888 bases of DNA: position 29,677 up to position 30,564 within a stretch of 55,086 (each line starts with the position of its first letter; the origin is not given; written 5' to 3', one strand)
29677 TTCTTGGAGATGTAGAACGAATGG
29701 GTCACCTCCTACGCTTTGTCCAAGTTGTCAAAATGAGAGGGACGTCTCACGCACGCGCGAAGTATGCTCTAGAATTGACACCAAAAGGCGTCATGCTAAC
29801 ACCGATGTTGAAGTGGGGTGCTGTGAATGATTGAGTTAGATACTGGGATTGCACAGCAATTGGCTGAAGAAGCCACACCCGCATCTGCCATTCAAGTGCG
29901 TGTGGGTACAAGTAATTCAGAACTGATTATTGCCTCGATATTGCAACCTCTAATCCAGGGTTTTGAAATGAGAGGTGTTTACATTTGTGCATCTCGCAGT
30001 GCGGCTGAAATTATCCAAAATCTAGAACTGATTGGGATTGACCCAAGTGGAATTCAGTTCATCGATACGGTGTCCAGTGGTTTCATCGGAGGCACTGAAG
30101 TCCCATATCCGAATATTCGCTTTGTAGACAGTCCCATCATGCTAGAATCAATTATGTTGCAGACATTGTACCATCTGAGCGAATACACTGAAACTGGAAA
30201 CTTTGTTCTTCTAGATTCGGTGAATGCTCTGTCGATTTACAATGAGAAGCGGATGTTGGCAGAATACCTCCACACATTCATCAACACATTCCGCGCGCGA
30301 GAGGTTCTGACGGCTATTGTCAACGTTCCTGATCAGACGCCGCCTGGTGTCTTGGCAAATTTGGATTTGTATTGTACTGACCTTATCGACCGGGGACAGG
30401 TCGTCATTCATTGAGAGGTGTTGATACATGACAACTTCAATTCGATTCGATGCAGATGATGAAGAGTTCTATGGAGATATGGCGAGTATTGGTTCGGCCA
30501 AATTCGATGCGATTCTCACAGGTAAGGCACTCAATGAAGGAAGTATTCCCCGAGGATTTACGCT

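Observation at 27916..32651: Orphan pilin-processing locus with no PilB/ArlI ATPase or PilC/ArlJ platform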

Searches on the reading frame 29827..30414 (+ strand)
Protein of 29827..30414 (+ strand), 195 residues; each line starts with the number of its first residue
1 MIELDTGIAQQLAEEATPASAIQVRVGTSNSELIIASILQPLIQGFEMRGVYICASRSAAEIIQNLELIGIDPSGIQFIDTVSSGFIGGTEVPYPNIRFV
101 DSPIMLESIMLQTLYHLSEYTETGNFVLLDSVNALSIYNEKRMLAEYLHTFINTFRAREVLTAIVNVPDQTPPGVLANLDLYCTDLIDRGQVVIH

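Call 3: search_protein_families(library=pfam, proteins=[window:29827-30414:+], max_evalue=0.1)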
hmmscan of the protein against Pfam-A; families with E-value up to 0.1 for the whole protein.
window:29827-30414:+ (195 aa): 2 families
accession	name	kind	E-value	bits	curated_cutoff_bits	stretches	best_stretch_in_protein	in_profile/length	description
PF06745.19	ATPase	-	0.0041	16.9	26.6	1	43-165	41-161/231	KaiC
PF23365.1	DUF7090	-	0.0068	16.6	27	1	54-153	49-146/192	Family of unknown function (DUF7090)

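Call 7: search_protein_families(library=ncbifam, proteins=[window:29827-30414:+], max_evalue=0.1)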
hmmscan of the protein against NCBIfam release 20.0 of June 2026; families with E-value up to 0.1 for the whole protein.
window:29827-30414:+ (195 aa): 0 families

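Call 38: search_solved_structures(query=A3, max_evalue=10, show_alignments=2)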
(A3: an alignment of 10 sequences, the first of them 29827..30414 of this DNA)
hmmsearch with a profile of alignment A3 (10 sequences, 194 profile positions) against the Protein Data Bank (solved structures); distinct sequences matched with E-value up to 10: 3.
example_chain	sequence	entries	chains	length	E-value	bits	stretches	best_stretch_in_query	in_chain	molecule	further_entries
4d8t_A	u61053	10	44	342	1.6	11.5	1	6-58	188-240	D-cysteine desulfhydrase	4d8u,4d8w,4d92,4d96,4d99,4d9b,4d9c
4d97_A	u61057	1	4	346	1.6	11.5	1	6-58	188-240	D-cysteine desulfhydrase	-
6x84_A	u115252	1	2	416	2.5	10.9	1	41-83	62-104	sn-glycerol-3-phosphate-binding periplasmic protein UgpB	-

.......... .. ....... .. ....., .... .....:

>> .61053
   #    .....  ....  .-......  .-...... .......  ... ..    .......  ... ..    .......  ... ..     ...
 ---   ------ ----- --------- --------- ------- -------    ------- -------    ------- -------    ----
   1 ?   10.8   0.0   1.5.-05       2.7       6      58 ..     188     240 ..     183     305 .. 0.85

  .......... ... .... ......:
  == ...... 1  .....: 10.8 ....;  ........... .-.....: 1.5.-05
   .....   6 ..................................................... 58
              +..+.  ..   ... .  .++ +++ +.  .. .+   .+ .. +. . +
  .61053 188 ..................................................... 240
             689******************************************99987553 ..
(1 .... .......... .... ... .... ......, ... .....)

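Call 43: search_protein_families(library=pfam, alignment_id=A3, max_evalue=0.1)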
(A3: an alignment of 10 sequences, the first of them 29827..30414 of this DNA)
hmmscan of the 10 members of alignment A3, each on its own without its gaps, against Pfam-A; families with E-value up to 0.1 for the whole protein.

A. member 1, window:29827-30414:+ (195 aa): 2 families
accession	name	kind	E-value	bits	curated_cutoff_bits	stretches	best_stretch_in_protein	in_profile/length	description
PF06745.19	ATPase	-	0.0041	16.9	26.6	1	43-165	41-161/231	KaiC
PF23365.1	DUF7090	-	0.0068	16.6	27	1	54-153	49-146/192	Family of unknown function (DUF7090)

B. families by the number of members that match (of 10 scanned): 4 families
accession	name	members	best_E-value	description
PF06745.19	ATPase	10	7.8e-06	KaiC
PF23365.1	DUF7090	5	0.0024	Family of unknown function (DUF7090)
PF04937.20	DUF659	3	0.00049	Protein of unknown function (DUF 659)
PF10483.15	Elong_Iki1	1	0.09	Elongator subunit Iki1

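Call 51: search_protein_representatives(protein=window:29827-30414:+)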
Query: 195 residues. Proteins with E-value up to 0.001 (for the whole library): 393; up to 1e-10: 67; up to 1e-30: 7. The best 150 are listed.
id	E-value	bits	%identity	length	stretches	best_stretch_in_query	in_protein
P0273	1.3e-104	364.0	87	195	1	1-195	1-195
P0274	3.0e-52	193.4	38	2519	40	134-170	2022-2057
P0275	1.6e-49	184.5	56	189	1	1-187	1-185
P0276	2.8e-49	183.7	67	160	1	48-175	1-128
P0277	2.3e-45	171.0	75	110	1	87-194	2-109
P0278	3.5e-36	141.1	57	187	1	1-136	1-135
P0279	8.0e-31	123.6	83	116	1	125-195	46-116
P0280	4.5e-30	121.1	81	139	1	124-195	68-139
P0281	2.1e-29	119.0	79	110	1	122-194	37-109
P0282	4.9e-27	111.2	67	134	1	65-151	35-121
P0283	8.5e-27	110.5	35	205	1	19-188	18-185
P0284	2.7e-24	102.3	66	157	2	41-116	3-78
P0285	5.1e-24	101.4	57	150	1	2-103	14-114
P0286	2.5e-23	99.2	58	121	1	1-99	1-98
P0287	8.2e-23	97.5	63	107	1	28-108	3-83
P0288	1.9e-22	96.3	32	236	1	19-190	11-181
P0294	1.0e-19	87.4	29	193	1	9-189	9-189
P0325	4.3e-12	62.6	32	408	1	32-164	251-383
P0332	1.2e-11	61.1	26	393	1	22-173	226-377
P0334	2.0e-11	60.4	29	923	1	15-186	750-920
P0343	2.0e-10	57.2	31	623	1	32-163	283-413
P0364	6.2e-09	52.3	30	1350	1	41-170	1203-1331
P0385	3.1e-08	50.0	28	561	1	20-183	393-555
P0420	2.0e-07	47.4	27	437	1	17-158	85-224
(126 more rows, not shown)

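Call 52: search_protein_families(library=pfam, proteins=[P0283, P0288, P0294, P0325, P0334, P0343, P0364, P0385, P0332, P0420], max_evalue=0.01)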
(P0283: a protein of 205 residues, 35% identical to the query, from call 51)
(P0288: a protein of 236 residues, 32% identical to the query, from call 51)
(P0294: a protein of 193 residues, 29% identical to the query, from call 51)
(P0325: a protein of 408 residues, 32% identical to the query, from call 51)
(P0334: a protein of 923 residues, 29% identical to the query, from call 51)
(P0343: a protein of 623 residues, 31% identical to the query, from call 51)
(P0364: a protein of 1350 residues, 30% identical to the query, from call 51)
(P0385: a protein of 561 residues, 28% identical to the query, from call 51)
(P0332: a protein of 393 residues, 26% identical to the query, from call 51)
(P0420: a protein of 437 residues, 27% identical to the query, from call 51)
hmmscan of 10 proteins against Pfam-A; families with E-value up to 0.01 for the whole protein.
P0283 (205 aa): 3 families
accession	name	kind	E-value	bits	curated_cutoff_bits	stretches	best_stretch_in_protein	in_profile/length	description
PF06745.19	ATPase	-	3.7e-08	33.5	26.6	1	47-173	49-174/231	KaiC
PF24336.1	DUF7504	-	2.8e-05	25.1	27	1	50-185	33-178/179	Family of unknown function (DUF7504)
PF23365.1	DUF7090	-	0.00064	19.9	27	1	53-187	49-183/192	Family of unknown function (DUF7090)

P0288 (236 aa): 2 families
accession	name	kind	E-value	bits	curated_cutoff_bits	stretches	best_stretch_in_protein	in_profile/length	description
PF06745.19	ATPase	-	0.0001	22.2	26.6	1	37-165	46-170/231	KaiC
PF23365.1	DUF7090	-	0.00011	22.5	27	1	44-180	46-182/192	Family of unknown function (DUF7090)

P0294 (193 aa): 2 families
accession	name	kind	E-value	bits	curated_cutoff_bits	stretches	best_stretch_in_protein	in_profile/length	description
PF23365.1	DUF7090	-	1.1e-07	32.2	27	1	42-190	37-183/192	Family of unknown function (DUF7090)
PF06745.19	ATPase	-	1.7e-05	24.7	26.6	1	47-190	48-188/231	KaiC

P0325 (408 aa): 2 families
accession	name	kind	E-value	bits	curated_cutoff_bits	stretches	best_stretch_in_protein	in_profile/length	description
PF24336.1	DUF7504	-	3.3e-07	31.4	27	1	286-406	49-177/179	Family of unknown function (DUF7504)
PF06745.19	ATPase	-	4.6e-05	23.3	26.6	1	263-392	45-169/231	KaiC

P0334 (923 aa): 12 families
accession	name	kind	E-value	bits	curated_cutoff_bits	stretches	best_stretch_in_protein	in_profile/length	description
PF13424.12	TPR_12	-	1.2e-27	96.3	30.1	2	181-247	8-76/77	Tetratricopeptide repeat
PF14938.12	SNAP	-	9.5e-27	94.6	25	4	68-224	27-183/282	Soluble NSF attachment protein, SNAP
PF13181.12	TPR_8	-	3.1e-12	46.1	25.7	2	258-287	3-32/34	Tetratricopeptide repeat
PF07719.23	TPR_2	-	9.4e-11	41.4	27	0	259-285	4-30/34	Tetratricopeptide repeat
PF13176.12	TPR_7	-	1.9e-07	31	27.9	0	183-200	6-23/36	Tetratricopeptide repeat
PF00515.34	TPR_1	-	1.2e-06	28.5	27.8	1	259-285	4-30/34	Tetratricopeptide repeat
PF13432.12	TPR_16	-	2.2e-06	28.5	32.7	1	142-200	3-55/65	Tetratricopeptide repeat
PF13174.12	TPR_6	-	5.5e-06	27.1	26.3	0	177-199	1-23/33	Tetratricopeptide repeat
PF24336.1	DUF7504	-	1.4e-05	26.1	27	1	805-923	53-179/179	Family of unknown function (DUF7504)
PF23365.1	DUF7090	-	0.00028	21.1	27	1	810-922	70-181/192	Family of unknown function (DUF7090)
PF13428.12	TPR_14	-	0.00088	20.2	23.5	0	384-413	2-31/44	Tetratricopeptide repeat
PF06745.19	ATPase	-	0.0043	16.9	26.6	1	778-912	44-175/231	KaiC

P0343 (623 aa): 4 families
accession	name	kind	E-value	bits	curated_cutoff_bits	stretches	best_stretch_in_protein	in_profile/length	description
PF05763.18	DUF835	-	3.1e-27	95.4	33.1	1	490-617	10-136/136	Protein of unknown function (DUF835)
PF24336.1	DUF7504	-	8.6e-13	49.6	27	1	282-438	12-178/179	Family of unknown function (DUF7504)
PF06745.19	ATPase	-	1.3e-05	25.2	26.6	1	294-417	42-163/231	KaiC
PF23365.1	DUF7090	-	0.0015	18.7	27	1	312-441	57-184/192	Family of unknown function (DUF7090)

P0364 (1350 aa): 12 families
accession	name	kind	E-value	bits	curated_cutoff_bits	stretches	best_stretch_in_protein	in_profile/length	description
PF14938.12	SNAP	-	4.7e-38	131.7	25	5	74-189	31-146/282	Soluble NSF attachment protein, SNAP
PF13424.12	TPR_12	-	2.1e-27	95.6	30.1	1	183-245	8-72/77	Tetratricopeptide repeat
PF13176.12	TPR_7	-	1.2e-08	34.7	27.9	0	185-207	6-28/36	Tetratricopeptide repeat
PF24336.1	DUF7504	-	1e-05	26.6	27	1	1238-1348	59-177/179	Family of unknown function (DUF7504)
PF13584.12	BatD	-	3.4e-05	24.8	24.1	0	933-1013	10-83/92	BatD DUF11 like domain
PF25058.1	ARM_TT21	-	0.00013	22.4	27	0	814-856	61-103/155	Tetratricopeptide repeat protein 21 ARM repeat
PF06745.19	ATPase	-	0.0008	19.3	26.6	1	1200-1332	39-167/231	KaiC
PF05753.20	TRAP_beta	-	0.00082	19.3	22.4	0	972-1009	76-113/178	Translocon-associated protein beta (TRAPB)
PF17874.7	TPR_MalT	-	0.00093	19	45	0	140-249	42-153/336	MalT-like TPR region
PF13432.12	TPR_16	-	0.002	19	32.7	0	329-392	8-58/65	Tetratricopeptide repeat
PF07705.17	CARDB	-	0.003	18.2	22.7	0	922-998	5-79/101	CARDB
PF05763.18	DUF835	-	0.0064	16.7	33.1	0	1251-1336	47-127/136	Protein of unknown function (DUF835)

P0385 (561 aa): 6 families
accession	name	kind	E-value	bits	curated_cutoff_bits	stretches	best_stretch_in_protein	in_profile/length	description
PF13584.12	BatD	-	1.3e-08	35.8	24.1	1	143-240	4-92/92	BatD DUF11 like domain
PF24336.1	DUF7504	-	0.00014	22.8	27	1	416-559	27-177/179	Family of unknown function (DUF7504)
PF06745.19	ATPase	-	0.00036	20.4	26.6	1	423-546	51-170/231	KaiC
PF14938.12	SNAP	-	0.0017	18.3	25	1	29-92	117-177/282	Soluble NSF attachment protein, SNAP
PF00927.28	Transglut_C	-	0.0043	17.6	26.6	0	139-214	3-84/106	Transglutaminase family, C-terminal ig like domain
PF07719.23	TPR_2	-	0.0062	17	27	0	28-58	3-33/34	Tetratricopeptide repeat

P0332 (393 aa): 4 families
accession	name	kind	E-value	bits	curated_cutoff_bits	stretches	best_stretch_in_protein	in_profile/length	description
PF24336.1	DUF7504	-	3.9e-08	34.4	27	1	274-392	52-178/179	Family of unknown function (DUF7504)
PF23365.1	DUF7090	-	0.00028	21.1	27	1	270-374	61-162/192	Family of unknown function (DUF7090)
PF06745.19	ATPase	-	0.0016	18.3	26.6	1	248-361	45-153/231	KaiC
PF05763.18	DUF835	-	0.0035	17.6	33.1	0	306-374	57-122/136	Protein of unknown function (DUF835)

P0420 (437 aa): 3 families
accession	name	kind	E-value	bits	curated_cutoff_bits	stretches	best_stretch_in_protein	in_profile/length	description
PF05763.18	DUF835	-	3e-26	92.3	33.1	1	303-434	7-136/136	Protein of unknown function (DUF835)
PF24336.1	DUF7504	-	1e-07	33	27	1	117-253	32-177/179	Family of unknown function (DUF7504)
PF06745.19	ATPase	-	0.0043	16.9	26.6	1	112-260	42-192/231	KaiC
